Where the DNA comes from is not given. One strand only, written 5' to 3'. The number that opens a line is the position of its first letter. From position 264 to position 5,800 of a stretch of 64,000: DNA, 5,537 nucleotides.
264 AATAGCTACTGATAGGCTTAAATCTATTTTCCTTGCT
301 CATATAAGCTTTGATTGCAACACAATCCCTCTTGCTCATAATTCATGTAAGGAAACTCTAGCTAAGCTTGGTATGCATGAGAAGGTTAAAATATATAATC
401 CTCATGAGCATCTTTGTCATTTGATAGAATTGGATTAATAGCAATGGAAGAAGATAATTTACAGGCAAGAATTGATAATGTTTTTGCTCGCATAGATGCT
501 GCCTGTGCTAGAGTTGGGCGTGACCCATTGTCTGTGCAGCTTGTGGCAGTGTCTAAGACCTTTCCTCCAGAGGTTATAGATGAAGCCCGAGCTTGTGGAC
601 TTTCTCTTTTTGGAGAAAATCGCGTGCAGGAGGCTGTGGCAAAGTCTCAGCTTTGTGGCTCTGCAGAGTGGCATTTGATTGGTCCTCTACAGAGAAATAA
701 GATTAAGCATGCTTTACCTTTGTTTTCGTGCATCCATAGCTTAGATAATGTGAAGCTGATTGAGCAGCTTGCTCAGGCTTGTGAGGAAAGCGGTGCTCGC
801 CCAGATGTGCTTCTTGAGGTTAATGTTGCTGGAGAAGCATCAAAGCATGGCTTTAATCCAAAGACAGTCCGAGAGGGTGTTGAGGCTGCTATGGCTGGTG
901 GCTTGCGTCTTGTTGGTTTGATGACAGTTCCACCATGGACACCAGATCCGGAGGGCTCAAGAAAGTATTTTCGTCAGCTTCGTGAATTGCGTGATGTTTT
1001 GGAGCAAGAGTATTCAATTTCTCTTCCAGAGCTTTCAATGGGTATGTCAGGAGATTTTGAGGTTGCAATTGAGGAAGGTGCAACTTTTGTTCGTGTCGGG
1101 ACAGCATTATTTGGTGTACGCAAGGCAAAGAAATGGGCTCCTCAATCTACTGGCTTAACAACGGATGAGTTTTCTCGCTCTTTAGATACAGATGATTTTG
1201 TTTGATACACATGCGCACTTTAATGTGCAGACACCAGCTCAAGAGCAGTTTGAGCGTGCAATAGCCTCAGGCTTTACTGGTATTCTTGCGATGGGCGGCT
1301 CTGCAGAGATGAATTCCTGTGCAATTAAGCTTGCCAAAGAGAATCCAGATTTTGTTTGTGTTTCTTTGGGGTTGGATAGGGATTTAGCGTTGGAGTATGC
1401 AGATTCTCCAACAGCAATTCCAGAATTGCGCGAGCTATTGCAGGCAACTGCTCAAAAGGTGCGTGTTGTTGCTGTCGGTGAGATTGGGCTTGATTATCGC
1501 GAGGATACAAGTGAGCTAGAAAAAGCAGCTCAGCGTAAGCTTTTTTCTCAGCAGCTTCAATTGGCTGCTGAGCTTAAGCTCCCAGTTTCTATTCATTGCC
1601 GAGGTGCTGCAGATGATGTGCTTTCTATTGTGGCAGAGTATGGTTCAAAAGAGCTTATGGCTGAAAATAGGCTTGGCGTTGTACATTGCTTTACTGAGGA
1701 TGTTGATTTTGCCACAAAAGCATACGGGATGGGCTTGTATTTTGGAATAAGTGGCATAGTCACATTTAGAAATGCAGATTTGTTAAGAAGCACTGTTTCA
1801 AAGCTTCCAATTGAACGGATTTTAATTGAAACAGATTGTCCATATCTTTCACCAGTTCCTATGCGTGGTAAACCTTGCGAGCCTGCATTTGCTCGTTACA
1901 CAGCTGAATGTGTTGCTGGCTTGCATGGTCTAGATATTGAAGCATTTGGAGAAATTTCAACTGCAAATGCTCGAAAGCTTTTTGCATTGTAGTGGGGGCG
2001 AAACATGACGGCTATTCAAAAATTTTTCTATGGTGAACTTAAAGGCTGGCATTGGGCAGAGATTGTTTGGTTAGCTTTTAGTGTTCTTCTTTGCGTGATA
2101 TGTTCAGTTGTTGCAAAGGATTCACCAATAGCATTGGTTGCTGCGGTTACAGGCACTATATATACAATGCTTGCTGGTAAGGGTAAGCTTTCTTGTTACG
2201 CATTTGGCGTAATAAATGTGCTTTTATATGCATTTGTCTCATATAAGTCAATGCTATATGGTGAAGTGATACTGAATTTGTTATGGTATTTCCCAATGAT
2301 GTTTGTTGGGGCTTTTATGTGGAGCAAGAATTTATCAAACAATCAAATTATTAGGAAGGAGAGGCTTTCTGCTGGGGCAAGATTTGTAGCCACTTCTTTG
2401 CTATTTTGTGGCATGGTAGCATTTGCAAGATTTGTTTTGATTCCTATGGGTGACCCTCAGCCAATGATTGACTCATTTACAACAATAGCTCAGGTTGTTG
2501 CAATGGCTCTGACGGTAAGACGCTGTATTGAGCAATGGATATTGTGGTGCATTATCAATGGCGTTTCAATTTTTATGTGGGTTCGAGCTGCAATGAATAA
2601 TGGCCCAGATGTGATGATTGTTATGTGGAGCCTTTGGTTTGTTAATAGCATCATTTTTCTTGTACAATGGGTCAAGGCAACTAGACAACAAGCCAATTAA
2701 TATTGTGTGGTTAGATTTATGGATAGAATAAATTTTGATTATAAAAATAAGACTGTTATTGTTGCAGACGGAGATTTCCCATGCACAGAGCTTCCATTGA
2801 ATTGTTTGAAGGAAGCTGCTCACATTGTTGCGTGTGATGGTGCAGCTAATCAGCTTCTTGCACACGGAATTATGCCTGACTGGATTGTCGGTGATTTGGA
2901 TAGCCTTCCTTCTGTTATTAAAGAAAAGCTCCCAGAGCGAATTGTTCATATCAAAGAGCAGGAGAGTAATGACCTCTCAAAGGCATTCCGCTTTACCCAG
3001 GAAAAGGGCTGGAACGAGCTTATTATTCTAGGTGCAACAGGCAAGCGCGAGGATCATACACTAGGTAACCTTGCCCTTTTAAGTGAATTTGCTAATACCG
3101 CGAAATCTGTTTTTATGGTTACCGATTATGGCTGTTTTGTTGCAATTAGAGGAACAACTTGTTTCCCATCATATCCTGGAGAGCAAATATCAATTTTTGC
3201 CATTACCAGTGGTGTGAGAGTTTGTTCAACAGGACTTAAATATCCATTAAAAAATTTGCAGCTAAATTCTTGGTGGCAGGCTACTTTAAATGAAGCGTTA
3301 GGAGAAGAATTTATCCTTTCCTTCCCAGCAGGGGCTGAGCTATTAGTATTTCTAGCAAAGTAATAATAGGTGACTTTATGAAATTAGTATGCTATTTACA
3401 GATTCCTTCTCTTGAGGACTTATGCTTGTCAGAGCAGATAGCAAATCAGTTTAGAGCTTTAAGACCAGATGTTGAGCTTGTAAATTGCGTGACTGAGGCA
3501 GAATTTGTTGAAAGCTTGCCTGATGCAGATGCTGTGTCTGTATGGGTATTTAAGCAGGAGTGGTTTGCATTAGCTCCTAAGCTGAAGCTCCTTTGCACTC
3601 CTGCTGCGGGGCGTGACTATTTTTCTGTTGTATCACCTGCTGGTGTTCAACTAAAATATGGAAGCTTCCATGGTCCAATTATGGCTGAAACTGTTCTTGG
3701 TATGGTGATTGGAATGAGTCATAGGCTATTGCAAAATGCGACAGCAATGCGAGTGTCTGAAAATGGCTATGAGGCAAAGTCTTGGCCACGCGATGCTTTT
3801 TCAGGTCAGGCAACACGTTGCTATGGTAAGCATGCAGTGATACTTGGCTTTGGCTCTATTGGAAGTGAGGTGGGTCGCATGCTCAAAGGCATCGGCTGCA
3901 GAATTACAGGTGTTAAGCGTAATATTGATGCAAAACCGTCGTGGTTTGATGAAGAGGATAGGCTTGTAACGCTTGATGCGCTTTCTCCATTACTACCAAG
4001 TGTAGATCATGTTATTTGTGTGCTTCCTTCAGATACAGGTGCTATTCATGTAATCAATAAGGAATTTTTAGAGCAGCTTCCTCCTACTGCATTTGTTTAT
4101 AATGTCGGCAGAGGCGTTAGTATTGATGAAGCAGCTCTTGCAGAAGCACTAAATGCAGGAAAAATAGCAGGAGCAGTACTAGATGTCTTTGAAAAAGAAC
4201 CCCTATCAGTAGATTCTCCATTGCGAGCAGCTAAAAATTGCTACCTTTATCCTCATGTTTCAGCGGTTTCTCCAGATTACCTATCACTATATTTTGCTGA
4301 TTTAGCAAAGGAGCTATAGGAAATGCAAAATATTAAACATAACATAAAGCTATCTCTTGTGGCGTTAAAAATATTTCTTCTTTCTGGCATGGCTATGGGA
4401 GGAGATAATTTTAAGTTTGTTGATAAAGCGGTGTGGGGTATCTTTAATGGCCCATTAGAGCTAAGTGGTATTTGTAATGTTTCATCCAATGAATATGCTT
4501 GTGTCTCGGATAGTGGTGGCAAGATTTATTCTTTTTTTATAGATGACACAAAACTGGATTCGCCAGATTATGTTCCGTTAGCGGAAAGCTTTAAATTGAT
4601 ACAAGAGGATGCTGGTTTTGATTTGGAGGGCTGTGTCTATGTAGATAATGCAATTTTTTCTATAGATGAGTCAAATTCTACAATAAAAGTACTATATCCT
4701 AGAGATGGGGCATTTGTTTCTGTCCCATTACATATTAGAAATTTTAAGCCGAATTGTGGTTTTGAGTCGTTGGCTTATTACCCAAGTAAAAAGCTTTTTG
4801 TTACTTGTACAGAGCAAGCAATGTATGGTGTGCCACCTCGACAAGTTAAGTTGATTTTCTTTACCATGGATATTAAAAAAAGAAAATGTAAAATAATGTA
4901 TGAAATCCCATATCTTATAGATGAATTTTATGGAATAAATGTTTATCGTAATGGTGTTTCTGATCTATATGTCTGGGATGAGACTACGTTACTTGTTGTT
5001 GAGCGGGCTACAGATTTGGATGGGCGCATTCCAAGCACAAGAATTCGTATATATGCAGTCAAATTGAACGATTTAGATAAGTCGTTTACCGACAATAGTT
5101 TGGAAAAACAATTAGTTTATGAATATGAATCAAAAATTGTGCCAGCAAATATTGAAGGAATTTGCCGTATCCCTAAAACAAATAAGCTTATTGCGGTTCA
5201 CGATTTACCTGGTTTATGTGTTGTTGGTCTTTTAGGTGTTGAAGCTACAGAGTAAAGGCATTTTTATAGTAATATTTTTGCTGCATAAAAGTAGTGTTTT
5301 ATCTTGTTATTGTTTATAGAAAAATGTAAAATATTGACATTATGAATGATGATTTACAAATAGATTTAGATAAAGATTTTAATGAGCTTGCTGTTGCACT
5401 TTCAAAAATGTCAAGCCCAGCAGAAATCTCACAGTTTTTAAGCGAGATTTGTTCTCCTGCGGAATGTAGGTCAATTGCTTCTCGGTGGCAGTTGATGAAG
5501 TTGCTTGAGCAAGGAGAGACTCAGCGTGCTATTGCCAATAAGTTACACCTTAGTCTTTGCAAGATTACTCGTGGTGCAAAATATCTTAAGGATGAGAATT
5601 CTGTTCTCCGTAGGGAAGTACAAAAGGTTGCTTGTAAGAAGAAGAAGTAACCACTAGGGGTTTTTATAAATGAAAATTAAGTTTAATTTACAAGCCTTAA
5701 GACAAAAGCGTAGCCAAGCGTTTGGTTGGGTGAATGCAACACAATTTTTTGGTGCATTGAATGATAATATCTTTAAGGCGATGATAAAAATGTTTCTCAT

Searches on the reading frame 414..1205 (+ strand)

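Call 72: search_protein_families(library=pfam, proteins=[window:414-1205:+], max_evalue=0.001)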
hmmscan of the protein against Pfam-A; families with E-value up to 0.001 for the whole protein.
window:414-1205:+ (263 aa): 1 family
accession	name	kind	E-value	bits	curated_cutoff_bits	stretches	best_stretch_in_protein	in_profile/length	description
PF01168.26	Ala_racemase_N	-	7e-22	78.7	24.1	1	37-236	19-219/220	Alanine racemase, N-terminal domain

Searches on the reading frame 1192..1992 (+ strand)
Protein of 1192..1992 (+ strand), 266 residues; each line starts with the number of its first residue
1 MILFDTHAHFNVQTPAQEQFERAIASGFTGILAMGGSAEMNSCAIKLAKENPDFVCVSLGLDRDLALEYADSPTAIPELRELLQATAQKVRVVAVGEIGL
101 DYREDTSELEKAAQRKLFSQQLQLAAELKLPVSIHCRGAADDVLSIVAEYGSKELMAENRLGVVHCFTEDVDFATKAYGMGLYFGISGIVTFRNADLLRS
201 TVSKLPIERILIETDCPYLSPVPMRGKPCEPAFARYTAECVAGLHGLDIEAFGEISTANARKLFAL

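Call 72: search_protein_families(library=pfam, proteins=[window:1192-1992:+], max_evalue=0.001)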
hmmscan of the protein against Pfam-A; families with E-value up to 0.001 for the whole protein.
window:1192-1992:+ (266 aa): 1 family
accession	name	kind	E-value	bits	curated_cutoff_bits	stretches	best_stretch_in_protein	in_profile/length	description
PF01026.27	TatD_DNase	-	8.5e-66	222.3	27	1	4-264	1-252/253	TatD related DNase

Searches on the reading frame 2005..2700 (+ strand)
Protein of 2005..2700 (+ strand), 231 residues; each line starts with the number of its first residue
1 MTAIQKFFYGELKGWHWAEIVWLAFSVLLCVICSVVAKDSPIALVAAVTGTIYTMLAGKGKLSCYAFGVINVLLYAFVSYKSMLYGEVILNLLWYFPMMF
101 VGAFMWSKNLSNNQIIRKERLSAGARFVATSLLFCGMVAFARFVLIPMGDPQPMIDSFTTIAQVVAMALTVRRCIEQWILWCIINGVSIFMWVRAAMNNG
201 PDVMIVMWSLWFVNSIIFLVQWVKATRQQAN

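Call 72: search_protein_families(library=pfam, proteins=[window:2005-2700:+], max_evalue=0.001)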
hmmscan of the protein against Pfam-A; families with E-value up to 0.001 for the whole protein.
window:2005-2700:+ (231 aa): 1 family
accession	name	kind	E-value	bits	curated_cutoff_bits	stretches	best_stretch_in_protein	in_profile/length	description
PF04973.17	NMN_transporter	-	1.3e-35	123.3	27.3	1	41-224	2-175/175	Nicotinamide mononucleotide transporter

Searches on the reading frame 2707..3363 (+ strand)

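Call 72: search_protein_families(library=pfam, proteins=[window:2707-3363:+], max_evalue=0.001)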
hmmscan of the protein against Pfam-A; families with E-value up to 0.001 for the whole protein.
window:2707-3363:+ (218 aa): 3 families
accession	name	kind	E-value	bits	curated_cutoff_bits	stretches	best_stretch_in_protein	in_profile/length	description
PF04263.21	TPK_catalytic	-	1.6e-26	92.9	30.7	1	33-136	4-112/113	Thiamin pyrophosphokinase, catalytic domain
PF21275.2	Thi_PPkinase_C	-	3.1e-17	62.7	27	1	142-214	1-68/69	Thiamin pyrophosphokinase, substrate-binding domain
PF01973.23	MptE-like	-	1.4e-05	25.3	34.6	1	15-67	27-79/171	6-hydroxymethylpterin diphosphokinase MptE-like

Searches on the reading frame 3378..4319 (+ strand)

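Call 72: search_protein_families(library=pfam, proteins=[window:3378-4319:+], max_evalue=0.001)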
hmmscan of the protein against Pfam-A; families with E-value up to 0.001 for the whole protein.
window:3378-4319:+ (313 aa): 3 families
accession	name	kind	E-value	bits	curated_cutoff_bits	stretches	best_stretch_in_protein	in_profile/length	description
PF02826.25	2-Hacid_dh_C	-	5.8e-41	140.2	25.1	1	123-295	10-178/178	D-isomer specific 2-hydroxyacid dehydrogenase, NAD binding domain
PF00670.27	AdoHcyase_NAD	-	0.00027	21.6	27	1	150-255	23-122/162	S-adenosyl-L-homocysteine hydrolase, NAD binding domain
PF00070.33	Pyr_redox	-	0.00098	20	22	0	152-193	1-41/82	Pyridine nucleotide-disulphide oxidoreductase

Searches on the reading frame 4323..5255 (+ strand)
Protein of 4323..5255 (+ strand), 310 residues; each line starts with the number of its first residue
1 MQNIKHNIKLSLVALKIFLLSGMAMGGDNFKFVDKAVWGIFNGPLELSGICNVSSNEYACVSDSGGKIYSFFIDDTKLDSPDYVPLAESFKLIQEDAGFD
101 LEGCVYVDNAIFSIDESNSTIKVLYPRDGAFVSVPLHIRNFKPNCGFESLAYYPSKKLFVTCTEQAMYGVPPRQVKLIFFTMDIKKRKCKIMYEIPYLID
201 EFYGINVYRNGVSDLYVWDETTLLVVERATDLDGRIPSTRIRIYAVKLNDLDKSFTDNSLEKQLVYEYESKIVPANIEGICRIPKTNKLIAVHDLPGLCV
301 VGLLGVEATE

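Call 72: search_protein_families(library=pfam, proteins=[window:4323-5255:+], max_evalue=0.001)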
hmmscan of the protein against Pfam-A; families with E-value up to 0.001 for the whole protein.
window:4323-5255:+ (310 aa): 1 family
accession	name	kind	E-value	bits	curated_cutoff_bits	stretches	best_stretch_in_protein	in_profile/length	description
PF13449.12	Phytase-like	-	4.5e-22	79.7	27.6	1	47-286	6-270/284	Esterase-like activity of phytase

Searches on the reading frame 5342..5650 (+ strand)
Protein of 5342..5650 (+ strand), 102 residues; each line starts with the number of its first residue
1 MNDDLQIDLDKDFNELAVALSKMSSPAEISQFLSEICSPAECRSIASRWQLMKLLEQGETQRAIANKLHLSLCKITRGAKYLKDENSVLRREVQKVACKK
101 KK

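Call 73: search_protein_families(library=pfam, proteins=[window:5342-5650:+], max_evalue=0.001)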
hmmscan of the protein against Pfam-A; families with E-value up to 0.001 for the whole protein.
window:5342-5650:+ (102 aa): 1 family
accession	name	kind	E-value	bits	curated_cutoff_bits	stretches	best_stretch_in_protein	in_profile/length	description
PF01371.25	Trp_repressor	-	1.8e-16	60.4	27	1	12-90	2-81/88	Trp repressor protein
